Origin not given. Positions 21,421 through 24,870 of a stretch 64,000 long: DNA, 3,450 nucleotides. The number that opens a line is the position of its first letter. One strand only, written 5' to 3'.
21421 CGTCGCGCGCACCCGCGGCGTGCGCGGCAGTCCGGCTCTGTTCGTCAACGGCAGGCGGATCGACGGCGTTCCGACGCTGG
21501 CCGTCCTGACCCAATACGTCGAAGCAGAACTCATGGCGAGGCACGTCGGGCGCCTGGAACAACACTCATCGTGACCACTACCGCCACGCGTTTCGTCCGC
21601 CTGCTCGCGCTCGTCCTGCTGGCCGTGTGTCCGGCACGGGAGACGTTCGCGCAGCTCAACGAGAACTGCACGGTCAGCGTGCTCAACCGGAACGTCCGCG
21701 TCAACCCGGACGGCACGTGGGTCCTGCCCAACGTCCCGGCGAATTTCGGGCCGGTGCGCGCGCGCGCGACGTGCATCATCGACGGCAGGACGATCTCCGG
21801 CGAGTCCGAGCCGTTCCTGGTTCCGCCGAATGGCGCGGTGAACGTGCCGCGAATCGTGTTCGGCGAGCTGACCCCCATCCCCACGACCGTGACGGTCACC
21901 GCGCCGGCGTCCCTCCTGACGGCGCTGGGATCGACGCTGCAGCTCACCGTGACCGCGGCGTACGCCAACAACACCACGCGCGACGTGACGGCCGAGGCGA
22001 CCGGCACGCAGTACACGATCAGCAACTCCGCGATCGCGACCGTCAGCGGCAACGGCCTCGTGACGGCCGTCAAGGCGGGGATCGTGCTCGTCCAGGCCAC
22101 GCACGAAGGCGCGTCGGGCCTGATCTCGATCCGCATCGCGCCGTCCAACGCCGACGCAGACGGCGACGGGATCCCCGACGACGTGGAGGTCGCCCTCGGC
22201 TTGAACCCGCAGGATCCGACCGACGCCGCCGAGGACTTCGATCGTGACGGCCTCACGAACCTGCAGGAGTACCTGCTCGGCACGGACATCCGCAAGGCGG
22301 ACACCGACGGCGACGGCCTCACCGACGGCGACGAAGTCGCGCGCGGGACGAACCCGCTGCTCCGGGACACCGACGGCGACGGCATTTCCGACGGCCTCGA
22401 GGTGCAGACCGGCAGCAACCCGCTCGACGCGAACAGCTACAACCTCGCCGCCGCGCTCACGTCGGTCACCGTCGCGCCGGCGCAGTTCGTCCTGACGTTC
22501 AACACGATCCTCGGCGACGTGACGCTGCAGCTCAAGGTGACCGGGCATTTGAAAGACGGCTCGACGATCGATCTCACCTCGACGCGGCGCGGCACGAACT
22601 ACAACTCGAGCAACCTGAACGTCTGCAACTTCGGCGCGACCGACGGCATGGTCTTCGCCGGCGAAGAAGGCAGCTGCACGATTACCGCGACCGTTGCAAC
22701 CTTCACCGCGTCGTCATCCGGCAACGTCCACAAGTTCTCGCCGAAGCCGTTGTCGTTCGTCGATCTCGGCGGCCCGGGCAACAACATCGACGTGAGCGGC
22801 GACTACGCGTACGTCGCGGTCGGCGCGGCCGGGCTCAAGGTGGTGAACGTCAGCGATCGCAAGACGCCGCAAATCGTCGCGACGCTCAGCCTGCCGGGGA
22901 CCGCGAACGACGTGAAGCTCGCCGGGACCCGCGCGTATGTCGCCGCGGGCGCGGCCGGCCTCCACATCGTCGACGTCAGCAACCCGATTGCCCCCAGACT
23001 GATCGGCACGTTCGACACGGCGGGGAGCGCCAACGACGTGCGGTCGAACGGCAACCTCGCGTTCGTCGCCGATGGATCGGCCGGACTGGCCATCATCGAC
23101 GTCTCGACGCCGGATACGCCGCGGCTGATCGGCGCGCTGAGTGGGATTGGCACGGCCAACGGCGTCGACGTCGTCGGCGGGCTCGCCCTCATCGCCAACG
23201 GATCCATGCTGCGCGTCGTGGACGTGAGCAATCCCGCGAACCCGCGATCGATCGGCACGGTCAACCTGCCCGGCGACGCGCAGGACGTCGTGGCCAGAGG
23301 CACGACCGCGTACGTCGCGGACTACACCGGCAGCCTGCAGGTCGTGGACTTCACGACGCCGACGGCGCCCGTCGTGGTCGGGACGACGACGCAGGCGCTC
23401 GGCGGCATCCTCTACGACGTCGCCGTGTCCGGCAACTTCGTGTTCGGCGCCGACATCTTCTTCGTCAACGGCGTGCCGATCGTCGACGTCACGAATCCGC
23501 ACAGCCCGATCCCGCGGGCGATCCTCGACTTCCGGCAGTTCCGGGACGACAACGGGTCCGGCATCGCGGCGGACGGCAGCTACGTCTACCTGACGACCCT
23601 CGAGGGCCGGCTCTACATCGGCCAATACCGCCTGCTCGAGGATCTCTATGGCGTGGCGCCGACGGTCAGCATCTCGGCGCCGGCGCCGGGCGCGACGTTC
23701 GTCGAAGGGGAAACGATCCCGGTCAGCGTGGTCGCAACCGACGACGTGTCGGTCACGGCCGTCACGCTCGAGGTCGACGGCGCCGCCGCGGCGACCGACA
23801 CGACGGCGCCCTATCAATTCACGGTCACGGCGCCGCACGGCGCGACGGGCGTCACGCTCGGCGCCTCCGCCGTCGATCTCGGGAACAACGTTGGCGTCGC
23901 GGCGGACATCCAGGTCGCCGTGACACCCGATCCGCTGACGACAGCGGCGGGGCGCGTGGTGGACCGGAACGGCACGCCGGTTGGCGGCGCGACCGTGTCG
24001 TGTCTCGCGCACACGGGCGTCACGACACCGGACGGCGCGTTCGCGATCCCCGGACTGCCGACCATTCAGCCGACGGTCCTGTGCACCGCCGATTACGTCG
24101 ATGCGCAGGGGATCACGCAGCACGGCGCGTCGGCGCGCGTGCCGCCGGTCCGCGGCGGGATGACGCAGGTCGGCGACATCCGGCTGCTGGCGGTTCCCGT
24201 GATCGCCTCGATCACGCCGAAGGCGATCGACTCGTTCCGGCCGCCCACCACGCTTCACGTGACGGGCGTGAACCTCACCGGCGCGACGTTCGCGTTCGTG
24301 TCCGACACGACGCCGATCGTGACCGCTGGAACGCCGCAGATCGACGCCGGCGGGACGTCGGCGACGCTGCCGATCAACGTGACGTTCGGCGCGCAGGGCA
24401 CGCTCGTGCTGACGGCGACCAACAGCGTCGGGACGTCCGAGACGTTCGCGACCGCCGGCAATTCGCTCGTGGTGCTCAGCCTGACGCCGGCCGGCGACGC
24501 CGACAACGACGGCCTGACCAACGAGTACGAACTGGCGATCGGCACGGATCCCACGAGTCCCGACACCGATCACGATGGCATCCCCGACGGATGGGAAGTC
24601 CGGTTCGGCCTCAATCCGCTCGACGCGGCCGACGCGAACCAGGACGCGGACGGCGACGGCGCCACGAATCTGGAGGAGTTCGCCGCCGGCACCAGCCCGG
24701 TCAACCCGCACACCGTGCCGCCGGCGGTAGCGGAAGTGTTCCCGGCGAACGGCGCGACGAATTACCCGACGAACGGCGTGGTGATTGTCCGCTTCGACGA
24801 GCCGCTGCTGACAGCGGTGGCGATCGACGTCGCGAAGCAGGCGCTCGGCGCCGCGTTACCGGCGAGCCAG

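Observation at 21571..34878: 13.3-kb uninterrupted gene for a 4,435-aa secreted Ig-repeat mega-protein with no recognisable anchor or enzymatic domain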

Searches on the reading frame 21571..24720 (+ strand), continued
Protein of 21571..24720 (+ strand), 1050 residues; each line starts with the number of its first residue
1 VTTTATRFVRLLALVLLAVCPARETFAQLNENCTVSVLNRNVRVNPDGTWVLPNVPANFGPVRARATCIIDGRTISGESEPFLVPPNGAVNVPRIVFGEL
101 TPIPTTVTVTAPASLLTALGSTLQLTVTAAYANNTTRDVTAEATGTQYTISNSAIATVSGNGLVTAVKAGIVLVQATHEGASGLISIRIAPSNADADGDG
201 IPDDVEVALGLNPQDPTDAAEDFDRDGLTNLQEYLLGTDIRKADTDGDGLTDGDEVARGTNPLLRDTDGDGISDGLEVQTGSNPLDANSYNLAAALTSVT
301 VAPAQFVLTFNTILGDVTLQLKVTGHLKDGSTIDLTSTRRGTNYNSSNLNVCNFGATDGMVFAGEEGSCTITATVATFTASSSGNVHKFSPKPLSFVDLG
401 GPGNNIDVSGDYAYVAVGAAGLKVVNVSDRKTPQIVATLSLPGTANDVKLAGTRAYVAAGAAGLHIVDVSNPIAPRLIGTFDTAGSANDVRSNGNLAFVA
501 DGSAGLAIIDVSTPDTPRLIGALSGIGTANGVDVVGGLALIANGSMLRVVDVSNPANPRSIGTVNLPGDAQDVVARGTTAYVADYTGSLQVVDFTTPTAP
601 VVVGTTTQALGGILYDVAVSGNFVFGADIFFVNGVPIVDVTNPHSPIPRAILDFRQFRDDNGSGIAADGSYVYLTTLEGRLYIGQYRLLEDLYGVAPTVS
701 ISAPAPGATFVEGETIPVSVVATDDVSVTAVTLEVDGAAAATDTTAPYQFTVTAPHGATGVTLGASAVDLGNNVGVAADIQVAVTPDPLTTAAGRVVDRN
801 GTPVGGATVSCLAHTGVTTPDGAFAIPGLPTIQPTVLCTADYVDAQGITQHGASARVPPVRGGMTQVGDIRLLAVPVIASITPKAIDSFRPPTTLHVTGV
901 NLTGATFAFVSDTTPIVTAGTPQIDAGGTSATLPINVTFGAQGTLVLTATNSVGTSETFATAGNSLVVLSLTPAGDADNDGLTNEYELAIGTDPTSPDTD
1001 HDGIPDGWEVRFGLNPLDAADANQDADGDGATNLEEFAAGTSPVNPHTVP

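Call 49: search_solved_structures(query=window:21655-24720:+, max_evalue=0.01)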
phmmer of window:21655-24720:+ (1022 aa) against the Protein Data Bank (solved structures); distinct sequences matched with E-value up to 0.01: 7.
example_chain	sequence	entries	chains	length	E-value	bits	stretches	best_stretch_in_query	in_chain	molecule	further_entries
9ifo_A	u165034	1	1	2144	2.4e-10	42.5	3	265-367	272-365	Teneurin-Like Protein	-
9pt5_A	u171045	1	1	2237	3.2e-10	42.1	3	265-367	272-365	Teneurin-like protein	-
9kvu_A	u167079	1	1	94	0.0001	23.8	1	669-754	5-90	bacterial immunoglobulin domain B1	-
5hrm_A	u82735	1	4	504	0.00021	22.8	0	500-620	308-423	Haloalkylphosphorus hydrolase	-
3pdd_A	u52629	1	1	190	0.00032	22.2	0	667-732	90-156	Glycoside hydrolase, family 9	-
7c7r_B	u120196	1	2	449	0.00046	21.7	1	187-236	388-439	Biofilm-associated surface protein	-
7quz_AAA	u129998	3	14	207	0.0043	18.5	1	74-173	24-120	Beta-1,3-glucanase bglH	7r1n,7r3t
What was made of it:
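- There is a weak PDB sequence hit to bacterial teneurin-like proteins (call 49).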

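Call 54: predict_structure(alignment_id=A1)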
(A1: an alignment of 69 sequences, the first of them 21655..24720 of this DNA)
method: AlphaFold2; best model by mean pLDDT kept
length: 1022 residues; sequences in the alignment: 69
mean_pLDDT: 88.4   pTM: 0.58
mean pLDDT of the five models: 88.4, 87.6, 87.2, 86.7, 85.4
residues with pLDDT >= 90: 658; 70-90: 291; 50-70: 27; < 50: 46
segments of 3 or more residues with pLDDT < 50: 977-1022
pLDDT, mean of each block of 10 residues (from residue 1): 84 79 75 84 79 80 75 82 86 93 88 90 91 93 89 87 80 86 91 94 90 94 96 92 94 93 95 89 81 94 93 95 89 91 96 91 95 96 97 97 97 98 97 98 97 97 97 98 97 93 97 97 98 97 97 96 98 96 91 95 86 94 92 95 95 94 72 96 95 88 92 88 95 95 87 96 96 94 94 96 91 88 88 95 89 91 93 93 84 94 95 91 86 89 72 80 78 53 36 34 34 36 37
secondary structure, 60 per line:
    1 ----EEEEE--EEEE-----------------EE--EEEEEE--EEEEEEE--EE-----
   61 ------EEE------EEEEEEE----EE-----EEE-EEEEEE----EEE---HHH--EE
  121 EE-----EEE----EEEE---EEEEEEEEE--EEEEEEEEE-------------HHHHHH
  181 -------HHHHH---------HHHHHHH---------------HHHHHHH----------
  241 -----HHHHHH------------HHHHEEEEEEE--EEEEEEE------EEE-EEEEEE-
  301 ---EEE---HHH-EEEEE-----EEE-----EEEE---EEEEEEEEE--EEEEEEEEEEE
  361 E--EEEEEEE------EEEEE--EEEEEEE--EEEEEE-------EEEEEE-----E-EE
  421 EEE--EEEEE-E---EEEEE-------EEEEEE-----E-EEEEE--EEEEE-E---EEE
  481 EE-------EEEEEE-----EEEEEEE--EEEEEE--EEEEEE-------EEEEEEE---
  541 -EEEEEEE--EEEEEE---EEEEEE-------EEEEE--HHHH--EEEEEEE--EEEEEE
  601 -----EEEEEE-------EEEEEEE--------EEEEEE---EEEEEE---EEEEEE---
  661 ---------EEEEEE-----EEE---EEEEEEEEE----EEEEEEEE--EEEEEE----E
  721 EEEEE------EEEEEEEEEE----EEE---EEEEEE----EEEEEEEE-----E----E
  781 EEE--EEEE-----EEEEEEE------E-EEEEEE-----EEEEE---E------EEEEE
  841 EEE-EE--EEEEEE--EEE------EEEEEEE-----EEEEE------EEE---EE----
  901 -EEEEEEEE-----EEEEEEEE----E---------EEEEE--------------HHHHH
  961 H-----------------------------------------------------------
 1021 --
elements in order (helices of 4 or more, strands of 3 or more residues): E5-9 E12-15 E37-42 E45-51 E67-69 E76-82 E94-96 E98-103 E108-110 E119-122 E128-130 E135-138 E142-150 E153-161 H175-180 H188-192 H202-208 H224-230 H246-251 H264-267 E268-274 E277-283 E290-292 E294-299 E304-306 E314-318 E324-326 E332-335 E339-347 E350-361 E364-370 E377-381 E384-390 E393-398 E406-411 E419-423 E426-430 E436-440 E448-453 E461-465 E468-472 E478-482 E490-495 E501-507 E510-515 E518-523 E531-537 E542-548 E551-556 E560-565 E573-577 H580-583 E586-592 E595-600 E606-611 E619-625 E634-639 E643-648 E652-657 E670-675 E681-683 E687-695 E700-707 E710-715 E720-725 E732-741 E746-748 E752-757 E762-769 E780-783 E786-789 E795-801 E810-815 E821-825 E836-843 E849-854 E857-859 E866-872 E878-882 E889-891 E902-909 E915-922 E937-941 H956-961

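Call 56: fold_search(model_id=the predicted structure, library=pdb)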
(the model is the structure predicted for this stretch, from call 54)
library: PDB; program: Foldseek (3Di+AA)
matches with E <= 10: 1949; with E <= 0.001: 1149
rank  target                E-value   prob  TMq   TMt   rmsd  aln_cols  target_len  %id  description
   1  7r5k_10               1.5e-16  1.00  0.11  0.07  56.2      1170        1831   10  Human nuclear pore complex (constricted) (released 2022-06-22)
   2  9hcj_10               5.9e-16  1.00  0.09  0.06  70.5      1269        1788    8  D. discoideum nuclear pore complex (released 2024-12-25)
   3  9oz1_A                1.7e-13  1.00  0.18  0.23  28.9       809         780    9  Cryo-EM structure of chicken ROS1 in apo-state. Cryo-EM refinement is focused on the "leg" region of chicken ROS1. (released 2026-02-25)
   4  9tes_A                3.9e-13  1.00  0.25  0.71   2.6       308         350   11  Crystal structure of beta-TrCP bound by diphosphorylated PDCD4 degron peptide (released 2026-04-08)
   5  6m92_A                4.5e-13  1.00  0.26  0.63   2.5       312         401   10  Monophosphorylated pSer33 b-Catenin peptide, b-TrCP/Skp1, NRX-2663 ternary complex (released 2019-04-03)
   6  4a0k_C                4.7e-13  1.00  0.12  0.12  40.9      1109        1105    8  STRUCTURE OF DDB1-DDB2-CUL4A-RBX1 BOUND TO A 12 BP ABASIC SITE CONTAINING DNA-DUPLEX (released 2011-12-14)
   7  9fjx_A                6.4e-13  1.00  0.11  0.11  40.5      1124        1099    9  Crystal structure of human CRBN-DDB1 in complex with Lenalidomide (released 2025-01-29)
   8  9pvp                  1.2e-12  1.00  0.17  0.11  37.8      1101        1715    9  Cryo-EM structure of receptor tyrosine kinase ROS1 extracellular domain (released 2026-02-25)
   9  9sfm_A                1.3e-12  1.00  0.23  0.21  28.7      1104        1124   10  Crystal structure of Cereblon-DDB1 in complex with SB-405483 and Lenalidomide (released 2025-11-19)
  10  8ojh_A                1.3e-12  1.00  0.10  0.10  40.6      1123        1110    9  Crystal structure of human CRBN-DDB1 in complex with compound 4 (released 2023-07-19)
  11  6m90_A                1.4e-12  1.00  0.25  0.63   2.6       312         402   10  Monophosphorylated pSer33 b-Catenin peptide, b-TrCP/Skp1, NRX-2776 ternary complex (released 2019-04-03)
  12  6m93_A                1.5e-12  1.00  0.25  0.62   2.5       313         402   10  Monophosphorylated pSer33 b-Catenin peptide, b-TrCP/Skp1, NRX-1933 ternary complex (released 2019-04-03)
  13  5hxb_Y                1.8e-12  1.00  0.13  0.13  40.3      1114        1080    9  Cereblon in complex with DDB1, CC-885, and GSPT1 (released 2016-06-29)
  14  9ozi_A                2.1e-12  1.00  0.19  0.11  36.9      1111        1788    8  Cryo-EM structure of chicken ROS1 in apo-state. This is the complete map and model. (released 2026-02-25)
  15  6ttu_T                2.5e-12  1.00  0.25  0.63   2.9       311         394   11  Ubiquitin Ligation to substrate by a cullin-RING E3 ligase at 3.7A resolution: NEDD8-CUL1-RBX1 N98R-SKP1-monomeric b-T (released 2020-02-12)
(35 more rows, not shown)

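Call 70: search_protein_representatives(protein=window:21571-24180:+)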
Query: 870 residues. Proteins with E-value up to 0.001 (for the whole library): 91665; up to 1e-10: 46876; up to 1e-30: 15268. The best 150 are listed.
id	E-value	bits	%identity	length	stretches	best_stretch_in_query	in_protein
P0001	0.0e+00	1178.5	56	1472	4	11-870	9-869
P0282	0.0e+00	1120.4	49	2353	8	11-870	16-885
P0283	0.0e+00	1119.3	54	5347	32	192-286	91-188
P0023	0.0e+00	1114.6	55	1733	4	6-870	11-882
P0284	0.0e+00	1036.1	60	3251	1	22-870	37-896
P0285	0.0e+00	1027.6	40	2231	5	12-868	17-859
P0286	0.0e+00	1011.5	39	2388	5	12-870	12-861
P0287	8.0e-297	1003.5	47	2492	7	7-793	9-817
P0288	5.9e-296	1000.6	38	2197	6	7-867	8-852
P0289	1.8e-294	995.7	40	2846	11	3-868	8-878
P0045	4.5e-290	981.2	63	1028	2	9-522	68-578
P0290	1.8e-289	979.2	41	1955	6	7-868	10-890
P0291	7.7e-289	977.1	38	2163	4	14-842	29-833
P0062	3.7e-281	951.7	57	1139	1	11-870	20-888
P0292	1.4e-276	936.5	46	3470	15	52-791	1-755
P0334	2.3e-241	820.0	50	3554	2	6-870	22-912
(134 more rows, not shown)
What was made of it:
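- Their lengths run from 858 to 3,554 aa (call 70). A few family members carry about 200 aa before the head (call 70).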

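Call 73: search_protein_families(library=pfam, proteins=[P0284, P0334, P0289], max_evalue=0.0001)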
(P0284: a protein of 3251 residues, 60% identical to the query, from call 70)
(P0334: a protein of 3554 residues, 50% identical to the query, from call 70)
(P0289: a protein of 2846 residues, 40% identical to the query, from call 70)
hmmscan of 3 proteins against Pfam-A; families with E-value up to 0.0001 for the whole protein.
P0284 (3251 aa): 13 families
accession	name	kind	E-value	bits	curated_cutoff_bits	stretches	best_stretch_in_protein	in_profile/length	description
PF01344.31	Kelch_1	-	3.3e-76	250.7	20.1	3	1350-1385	11-46/46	Kelch motif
PF13964.12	Kelch_6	-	1.1e-62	206.5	25.3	0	1292-1340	4-50/50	Kelch motif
PF05345.18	He_PIG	-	3e-62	207.5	24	5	2425-2499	12-95/96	Putative Ig domain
PF13418.12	Kelch_4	-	3.3e-59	197.1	21.6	0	1289-1328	2-39/49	Galactose oxidase, central domain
PF24681.1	Kelch_KLHDC2_KLHL20_DRC7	-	1.5e-37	129.5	50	5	2806-3006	9-221/221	KLHDC2/KLHL20/DRC7 Kelch-repeats domain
PF08309.17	LVIVD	-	5.1e-36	122.2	20.2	3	416-454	1-39/42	LVIVD repeat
PF24981.1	Beta-prop_ATRN-LZTR1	-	2.5e-30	106.2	50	1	2134-2323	36-235/289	Attractin/LZTR1 beta-propeller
PF07646.21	Kelch_2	-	4.1e-28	96.3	21.3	0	1345-1382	6-45/48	Kelch motif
PF13415.12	Kelch_3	-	1.1e-26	92.8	22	1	2101-2145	2-47/48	Galactose oxidase, central domain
PF07250.17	Glyoxal_oxid_N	-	1.6e-26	93.5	37.5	1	2874-2961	50-137/243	Glyoxal oxidase N-terminus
PF17957.7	Big_7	-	2.8e-12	47.5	24.1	1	723-781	1-59/70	Bacterial Ig domain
PF07495.19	Y_Y_Y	-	9.9e-07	29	26.6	0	2466-2498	29-61/65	Y_Y_Y domain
PF18755.6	RAMA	-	2.7e-05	24.5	35.2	0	2889-2946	41-86/107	Restriction Enzyme Adenine Methylase Associated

P0334 (3554 aa): 13 families
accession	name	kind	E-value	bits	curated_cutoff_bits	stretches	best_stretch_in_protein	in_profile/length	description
PF13620.12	CarboxypepD_reg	-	1.8e-167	544.6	32.3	19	2640-2737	1-82/82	Carboxypeptidase regulatory-like domain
PF11974.14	bMG3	-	8e-73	241.4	34.9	0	2951-2996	19-64/103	Bacterial alpha-2-macroglobulin MG3 domain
PF17802.7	SpaA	-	1.1e-67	224.7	23.1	1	3359-3406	8-57/91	Prealbumin-like fold domain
PF17210.9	SdrD_B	-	1.6e-63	212.3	29.7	0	3058-3101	20-62/112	SdrD B-like domain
PF08309.17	LVIVD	-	7.7e-45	150.4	20.2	5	499-536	2-39/42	LVIVD repeat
PF13715.12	CarbopepD_reg_2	-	5.3e-43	145.4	32.2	0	2641-2700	1-55/88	CarboxypepD_reg-like domain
PF18962.6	Por_Secre_tail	-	2.4e-22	79.5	27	0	2960-3005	19-66/75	Secretion system C-terminal sorting domain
PF00576.27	Transthyretin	-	1.2e-11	45.6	25.3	0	1326-1388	1-70/109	HIUase/Transthyretin family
PF17957.7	Big_7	-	1.9e-11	44.9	24.1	1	738-797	1-60/70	Bacterial Ig domain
PF07210.18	DUF1416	-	1.7e-10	41.1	23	0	1119-1182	18-78/97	Protein of unknown function (DUF1416)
PF18884.5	TSP3_bac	-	9e-07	29.1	25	1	257-277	1-20/22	Bacterial TSP3 repeat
PF17936.7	Big_6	-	1.5e-06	28.8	27.6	0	2647-2682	15-50/83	Bacterial Ig domain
PF02368.24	Big_2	-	4.4e-05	23.8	22.8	1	134-195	16-70/79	Bacterial Ig-like domain (group 2)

P0289 (2846 aa): 5 families
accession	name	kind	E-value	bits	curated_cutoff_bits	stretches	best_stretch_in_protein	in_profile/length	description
PF08309.17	LVIVD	-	8.5e-90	294.3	20.2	4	445-486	1-42/42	LVIVD repeat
PF18884.5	TSP3_bac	-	1.4e-20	73.3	25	2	269-290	1-22/22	Bacterial TSP3 repeat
PF17957.7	Big_7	-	2.2e-13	51.1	24.1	1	707-765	1-59/70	Bacterial Ig domain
PF09826.15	Beta_propel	-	3.1e-13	49.9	22.4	0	423-460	90-127/495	Beta propeller domain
PF02368.24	Big_2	-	1.4e-06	28.6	22.8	1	123-181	16-67/79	Bacterial Ig-like domain (group 2)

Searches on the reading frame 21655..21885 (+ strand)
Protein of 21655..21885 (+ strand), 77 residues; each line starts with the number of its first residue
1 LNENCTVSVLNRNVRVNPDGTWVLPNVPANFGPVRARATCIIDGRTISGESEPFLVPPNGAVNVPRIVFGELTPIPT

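Call 61: search_protein_families(library=pfam, proteins=[window:21655-21885:+], max_evalue=1)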
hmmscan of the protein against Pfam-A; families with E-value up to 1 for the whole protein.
window:21655-21885:+ (77 aa): 1 family
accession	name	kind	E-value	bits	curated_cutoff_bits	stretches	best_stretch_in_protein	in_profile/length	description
PF00253.27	Ribosomal_S14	-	0.21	11.8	27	1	26-46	4-24/54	Ribosomal protein S14p/S29e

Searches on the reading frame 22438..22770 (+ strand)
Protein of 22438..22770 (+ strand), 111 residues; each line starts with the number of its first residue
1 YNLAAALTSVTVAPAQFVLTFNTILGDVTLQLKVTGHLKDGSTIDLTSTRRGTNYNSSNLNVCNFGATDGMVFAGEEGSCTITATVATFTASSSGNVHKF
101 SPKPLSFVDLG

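Call 61: search_protein_families(library=pfam, proteins=[window:22438-22770:+], max_evalue=1)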
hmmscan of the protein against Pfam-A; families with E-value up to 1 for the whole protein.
window:22438-22770:+ (111 aa): 3 families
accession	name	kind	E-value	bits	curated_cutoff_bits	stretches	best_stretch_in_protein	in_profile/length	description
PF02368.24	Big_2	-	0.0059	17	22.8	1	8-88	3-70/79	Bacterial Ig-like domain (group 2)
PF08695.16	Coa1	-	0.14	12.3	22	1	21-54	63-95/117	Cytochrome oxidase complex assembly protein 1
PF22213.1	CPV_RdRP_C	-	0.23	11.3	27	1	40-102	164-225/361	CPV, RNA-directed RNA polymerase, C-terminal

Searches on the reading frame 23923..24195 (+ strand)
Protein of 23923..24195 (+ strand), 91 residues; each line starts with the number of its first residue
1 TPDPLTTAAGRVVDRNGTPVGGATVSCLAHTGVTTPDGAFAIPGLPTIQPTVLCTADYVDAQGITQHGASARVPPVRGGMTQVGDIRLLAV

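Call 61: search_protein_families(library=pfam, proteins=[window:23923-24195:+], max_evalue=1)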
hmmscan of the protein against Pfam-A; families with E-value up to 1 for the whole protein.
window:23923-24195:+ (91 aa): 5 families
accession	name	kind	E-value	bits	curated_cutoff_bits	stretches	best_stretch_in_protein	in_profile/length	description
PF13620.12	CarboxypepD_reg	-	5e-08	33.6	32.3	1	9-62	3-62/82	Carboxypeptidase regulatory-like domain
PF15976.11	CooC_C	-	0.0021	18.5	29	1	7-42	18-53/93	CS1-pili formation C-terminal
PF02369.22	Big_1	-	0.037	14.6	34.9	1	7-34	20-47/93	Bacterial Ig-like domain (group 1)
PF24107.1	DUF7382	-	0.072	13.4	27.4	1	11-25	25-39/65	Domain of unknown function (DUF7382)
PF25020.1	TTR_TEN1-4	-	0.078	13.4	27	1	7-40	8-45/86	Teneurin TTR-like domain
